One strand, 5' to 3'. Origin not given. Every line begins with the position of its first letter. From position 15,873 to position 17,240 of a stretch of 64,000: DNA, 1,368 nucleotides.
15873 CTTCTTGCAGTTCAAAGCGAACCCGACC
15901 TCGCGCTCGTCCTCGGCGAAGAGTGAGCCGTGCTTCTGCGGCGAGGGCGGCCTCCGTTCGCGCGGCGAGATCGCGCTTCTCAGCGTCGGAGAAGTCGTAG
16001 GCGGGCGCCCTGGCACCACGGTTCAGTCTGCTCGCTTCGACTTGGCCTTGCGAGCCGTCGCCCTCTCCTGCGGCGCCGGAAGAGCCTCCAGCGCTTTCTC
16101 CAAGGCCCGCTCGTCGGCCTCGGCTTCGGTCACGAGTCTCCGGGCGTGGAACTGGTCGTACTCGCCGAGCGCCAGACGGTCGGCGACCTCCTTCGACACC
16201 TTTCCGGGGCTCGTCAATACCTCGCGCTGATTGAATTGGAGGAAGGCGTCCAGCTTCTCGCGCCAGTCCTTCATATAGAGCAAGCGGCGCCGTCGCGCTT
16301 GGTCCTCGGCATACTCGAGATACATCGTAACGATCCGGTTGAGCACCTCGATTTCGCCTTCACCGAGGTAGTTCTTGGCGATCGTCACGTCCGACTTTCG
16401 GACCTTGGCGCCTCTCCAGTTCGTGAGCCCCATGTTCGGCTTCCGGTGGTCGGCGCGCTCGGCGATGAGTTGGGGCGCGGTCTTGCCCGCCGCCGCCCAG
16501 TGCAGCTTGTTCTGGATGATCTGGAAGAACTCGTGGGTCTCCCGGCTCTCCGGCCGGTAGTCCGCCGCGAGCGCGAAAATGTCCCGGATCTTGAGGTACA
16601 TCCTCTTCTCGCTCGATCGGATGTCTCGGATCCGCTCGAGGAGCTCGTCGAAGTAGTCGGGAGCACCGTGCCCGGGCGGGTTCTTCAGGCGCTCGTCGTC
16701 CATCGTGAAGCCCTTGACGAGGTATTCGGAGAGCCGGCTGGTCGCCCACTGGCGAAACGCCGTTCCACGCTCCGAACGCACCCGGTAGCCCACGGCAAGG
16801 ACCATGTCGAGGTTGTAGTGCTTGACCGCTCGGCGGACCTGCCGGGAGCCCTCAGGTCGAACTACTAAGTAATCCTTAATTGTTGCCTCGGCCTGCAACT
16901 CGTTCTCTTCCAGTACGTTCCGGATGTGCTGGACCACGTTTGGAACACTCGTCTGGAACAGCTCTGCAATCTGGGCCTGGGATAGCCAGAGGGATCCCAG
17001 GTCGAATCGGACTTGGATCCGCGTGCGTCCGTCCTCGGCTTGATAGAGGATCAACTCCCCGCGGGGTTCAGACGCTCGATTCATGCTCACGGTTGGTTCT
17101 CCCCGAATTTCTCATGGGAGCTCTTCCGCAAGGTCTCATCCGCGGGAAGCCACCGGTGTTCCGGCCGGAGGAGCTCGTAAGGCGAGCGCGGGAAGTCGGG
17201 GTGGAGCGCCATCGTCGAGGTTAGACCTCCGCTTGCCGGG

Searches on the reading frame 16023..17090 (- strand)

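Call 5: search_protein_families(library=pfam, proteins=[window:16023-17090:-], max_evalue=0.01)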
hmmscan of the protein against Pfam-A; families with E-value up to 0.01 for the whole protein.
window:16023-17090:- (355 aa): 1 family
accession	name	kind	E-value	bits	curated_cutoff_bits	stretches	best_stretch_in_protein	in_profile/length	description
PF13310.11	Virulence_RhuM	-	5.4e-113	376.9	33.7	1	69-318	1-248/252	Virulence protein RhuM family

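Call 6: search_protein_families(library=ncbifam, proteins=[window:16023-17090:-], max_evalue=0.01)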
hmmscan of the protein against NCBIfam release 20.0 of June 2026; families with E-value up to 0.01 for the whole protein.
window:16023-17090:- (355 aa): 0 families

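Call 67: search_protein_families(library=padloc, proteins=[window:16023-17090:-], max_evalue=0.001)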
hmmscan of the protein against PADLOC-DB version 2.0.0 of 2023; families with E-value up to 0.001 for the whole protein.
window:16023-17090:- (355 aa): 39 families (the best 25 are shown)
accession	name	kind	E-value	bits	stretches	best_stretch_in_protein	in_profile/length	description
PDLC04852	PDC-S05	-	3.3e-153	507.7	1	1-339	1-337/346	-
PDLC04853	PDC-S05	-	3.7e-140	464.8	1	9-335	4-327/336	-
PDLC04851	PDC-S05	-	1.1e-136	453.5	1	6-333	5-333/342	-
PDLC04864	PDC-S05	-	5.2e-121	401.2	1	66-335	2-267/277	-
PDLC04868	PDC-S05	-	1e-119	397.5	1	11-320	6-318/335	-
PDLC04843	PDC-S05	-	5e-114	378.9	1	9-326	4-314/330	-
PDLC04871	PDC-S05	-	6.7e-107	356.2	1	11-315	131-438/468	-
PDLC04870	PDC-S05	-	3.9e-81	269.5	1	3-215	1-209/214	-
PDLC04876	PDC-S05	-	6.5e-71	235.7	1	8-174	5-170/174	-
PDLC04854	PDC-S05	-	4e-52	174.9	1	11-137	4-130/212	-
PDLC04872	PDC-S05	-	1.4e-51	172.3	1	11-138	5-132/152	-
PDLC04964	PDC-S23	-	7.2e-50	168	1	12-137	5-130/331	-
PDLC04965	PDC-S23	-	7.5e-50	168.2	1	10-174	4-163/327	-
PDLC04858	PDC-S05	-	1.9e-46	155.2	1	10-138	4-129/138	-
PDLC04879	PDC-S05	-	1.8e-42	143.8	1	10-132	4-124/285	-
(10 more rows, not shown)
